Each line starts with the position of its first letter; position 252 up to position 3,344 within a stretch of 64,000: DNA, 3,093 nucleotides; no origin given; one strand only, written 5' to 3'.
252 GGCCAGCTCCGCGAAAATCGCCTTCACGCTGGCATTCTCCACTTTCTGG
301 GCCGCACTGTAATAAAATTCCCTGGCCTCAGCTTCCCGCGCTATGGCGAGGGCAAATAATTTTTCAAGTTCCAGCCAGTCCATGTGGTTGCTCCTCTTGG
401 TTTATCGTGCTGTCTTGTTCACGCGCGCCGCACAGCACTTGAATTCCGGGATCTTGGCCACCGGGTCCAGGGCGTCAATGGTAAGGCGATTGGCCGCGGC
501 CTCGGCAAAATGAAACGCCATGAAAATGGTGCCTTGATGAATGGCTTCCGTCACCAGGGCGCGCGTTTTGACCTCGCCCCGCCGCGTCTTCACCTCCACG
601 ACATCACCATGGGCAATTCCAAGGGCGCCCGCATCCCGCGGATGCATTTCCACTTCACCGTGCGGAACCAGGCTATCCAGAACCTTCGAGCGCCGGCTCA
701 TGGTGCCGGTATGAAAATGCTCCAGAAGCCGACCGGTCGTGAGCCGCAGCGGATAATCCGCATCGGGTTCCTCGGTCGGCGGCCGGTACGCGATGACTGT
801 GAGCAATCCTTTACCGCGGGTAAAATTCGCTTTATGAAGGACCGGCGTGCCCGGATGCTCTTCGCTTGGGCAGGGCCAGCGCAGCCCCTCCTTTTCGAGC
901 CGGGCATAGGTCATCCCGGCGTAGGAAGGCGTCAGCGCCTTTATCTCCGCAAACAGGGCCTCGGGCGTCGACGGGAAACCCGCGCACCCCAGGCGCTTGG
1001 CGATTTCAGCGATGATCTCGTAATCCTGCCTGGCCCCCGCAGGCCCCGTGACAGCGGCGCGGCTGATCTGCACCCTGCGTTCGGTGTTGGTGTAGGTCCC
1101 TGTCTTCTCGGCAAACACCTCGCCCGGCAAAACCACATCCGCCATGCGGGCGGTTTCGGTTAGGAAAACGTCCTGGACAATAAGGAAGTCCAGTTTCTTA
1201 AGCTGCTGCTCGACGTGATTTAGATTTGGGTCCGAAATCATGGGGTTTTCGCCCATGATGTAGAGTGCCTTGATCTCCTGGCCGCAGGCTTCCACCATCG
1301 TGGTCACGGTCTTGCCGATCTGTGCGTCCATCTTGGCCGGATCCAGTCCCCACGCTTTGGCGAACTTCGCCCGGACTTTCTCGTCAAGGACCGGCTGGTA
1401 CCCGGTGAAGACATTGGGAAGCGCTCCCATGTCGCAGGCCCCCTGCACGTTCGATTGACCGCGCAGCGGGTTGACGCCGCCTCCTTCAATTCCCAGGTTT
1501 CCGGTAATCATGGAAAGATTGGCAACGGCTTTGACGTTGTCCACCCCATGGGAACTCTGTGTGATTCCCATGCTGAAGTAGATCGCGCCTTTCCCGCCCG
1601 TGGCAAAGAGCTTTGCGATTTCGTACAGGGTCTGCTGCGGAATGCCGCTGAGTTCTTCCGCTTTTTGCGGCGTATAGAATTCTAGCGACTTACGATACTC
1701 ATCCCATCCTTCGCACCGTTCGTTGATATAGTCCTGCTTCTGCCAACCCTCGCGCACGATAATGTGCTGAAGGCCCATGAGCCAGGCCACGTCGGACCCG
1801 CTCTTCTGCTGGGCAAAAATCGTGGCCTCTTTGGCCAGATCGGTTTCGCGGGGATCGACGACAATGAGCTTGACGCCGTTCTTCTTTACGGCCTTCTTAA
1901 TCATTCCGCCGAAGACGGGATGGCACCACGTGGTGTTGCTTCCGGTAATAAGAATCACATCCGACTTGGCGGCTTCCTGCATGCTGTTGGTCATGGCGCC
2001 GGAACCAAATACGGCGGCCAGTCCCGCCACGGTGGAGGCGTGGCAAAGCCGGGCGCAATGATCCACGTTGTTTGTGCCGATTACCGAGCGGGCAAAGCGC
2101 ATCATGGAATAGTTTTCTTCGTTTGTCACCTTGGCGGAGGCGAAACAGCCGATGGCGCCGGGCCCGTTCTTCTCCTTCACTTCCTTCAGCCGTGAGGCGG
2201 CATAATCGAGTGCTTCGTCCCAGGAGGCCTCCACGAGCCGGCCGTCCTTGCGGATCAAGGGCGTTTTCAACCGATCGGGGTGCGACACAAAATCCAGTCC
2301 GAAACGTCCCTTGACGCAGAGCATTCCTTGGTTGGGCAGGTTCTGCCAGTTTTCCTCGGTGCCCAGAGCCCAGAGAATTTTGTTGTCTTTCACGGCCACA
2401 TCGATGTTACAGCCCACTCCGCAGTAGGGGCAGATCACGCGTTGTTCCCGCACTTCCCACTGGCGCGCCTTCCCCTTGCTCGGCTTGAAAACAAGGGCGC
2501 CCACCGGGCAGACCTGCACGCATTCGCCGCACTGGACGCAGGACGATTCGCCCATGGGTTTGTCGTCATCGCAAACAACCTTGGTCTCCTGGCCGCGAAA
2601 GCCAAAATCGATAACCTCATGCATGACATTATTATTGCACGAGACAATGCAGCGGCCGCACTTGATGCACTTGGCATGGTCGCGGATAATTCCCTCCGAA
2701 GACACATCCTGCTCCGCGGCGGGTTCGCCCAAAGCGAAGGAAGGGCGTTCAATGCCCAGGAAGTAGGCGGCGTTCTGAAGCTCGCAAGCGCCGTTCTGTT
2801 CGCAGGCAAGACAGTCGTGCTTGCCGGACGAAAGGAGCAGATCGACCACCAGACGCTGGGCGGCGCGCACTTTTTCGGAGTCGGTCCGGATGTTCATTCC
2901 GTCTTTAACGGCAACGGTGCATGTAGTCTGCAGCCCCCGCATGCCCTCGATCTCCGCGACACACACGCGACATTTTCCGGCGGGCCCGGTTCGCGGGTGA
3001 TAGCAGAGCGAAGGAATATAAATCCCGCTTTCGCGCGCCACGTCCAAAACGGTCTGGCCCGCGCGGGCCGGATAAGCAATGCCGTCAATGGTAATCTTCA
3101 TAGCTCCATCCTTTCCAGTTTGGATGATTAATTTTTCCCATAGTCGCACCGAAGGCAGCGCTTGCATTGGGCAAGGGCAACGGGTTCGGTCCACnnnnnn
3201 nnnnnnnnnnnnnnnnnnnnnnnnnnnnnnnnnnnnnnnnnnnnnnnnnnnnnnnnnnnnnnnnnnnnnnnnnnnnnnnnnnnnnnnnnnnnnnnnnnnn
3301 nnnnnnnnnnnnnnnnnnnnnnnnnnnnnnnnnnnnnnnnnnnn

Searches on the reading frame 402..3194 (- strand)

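Call 19: search_protein_families(library=pfam, proteins=[window:402-3194:-], max_evalue=0.001)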
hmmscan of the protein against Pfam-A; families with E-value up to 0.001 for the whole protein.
window:402-3194:- (930 aa): 13 families
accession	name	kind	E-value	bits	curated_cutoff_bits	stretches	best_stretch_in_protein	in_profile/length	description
PF00384.28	Molybdopterin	-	1.4e-81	274.7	24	1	308-734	1-353/353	Molybdopterin oxidoreductase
PF01568.27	Molydop_binding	-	5.3e-34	117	26.8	1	816-922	1-110/110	Molydopterin dinucleotide binding domain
PF13510.11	Fer2_4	-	4.2e-19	68.8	22.8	1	33-106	5-81/82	2Fe-2S iron-sulfur cluster binding domain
PF04879.21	Molybdop_Fe4S4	-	9.9e-16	57.9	22.7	1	254-304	7-54/55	Molybdopterin oxidoreductase Fe4S4 domain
PF10588.14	NADH-G_4Fe-4S_3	-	4.1e-13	49.1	27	1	114-150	2-38/40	NADH-ubiquinone oxidoreductase-G iron-sulfur binding region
PF12838.12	Fer4_7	-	1.3e-10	42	27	2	175-233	1-52/52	4Fe-4S dicluster domain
PF00037.32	Fer4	-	7.4e-07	29.2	21.1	1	216-234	5-23/24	4Fe-4S binding domain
PF14697.11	Fer4_21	-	1.5e-06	28.7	35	1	172-232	4-55/59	4Fe-4S dicluster domain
PF13187.11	Fer4_9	-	2.8e-06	27.7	27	1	175-233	1-51/52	4Fe-4S dicluster domain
PF13484.11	Fer4_16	-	4.3e-05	24.6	30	0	219-241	2-22/66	4Fe-4S double cluster binding domain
PF12837.12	Fer4_6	-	6.3e-05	23.2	25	1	217-234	7-24/24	4Fe-4S binding domain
PF13183.11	Fer4_8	-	8.2e-05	23.5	27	1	174-232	3-67/68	4Fe-4S dicluster domain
PF13237.11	Fer4_10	-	0.00061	20.1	25.5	1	169-230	2-53/53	4Fe-4S dicluster domain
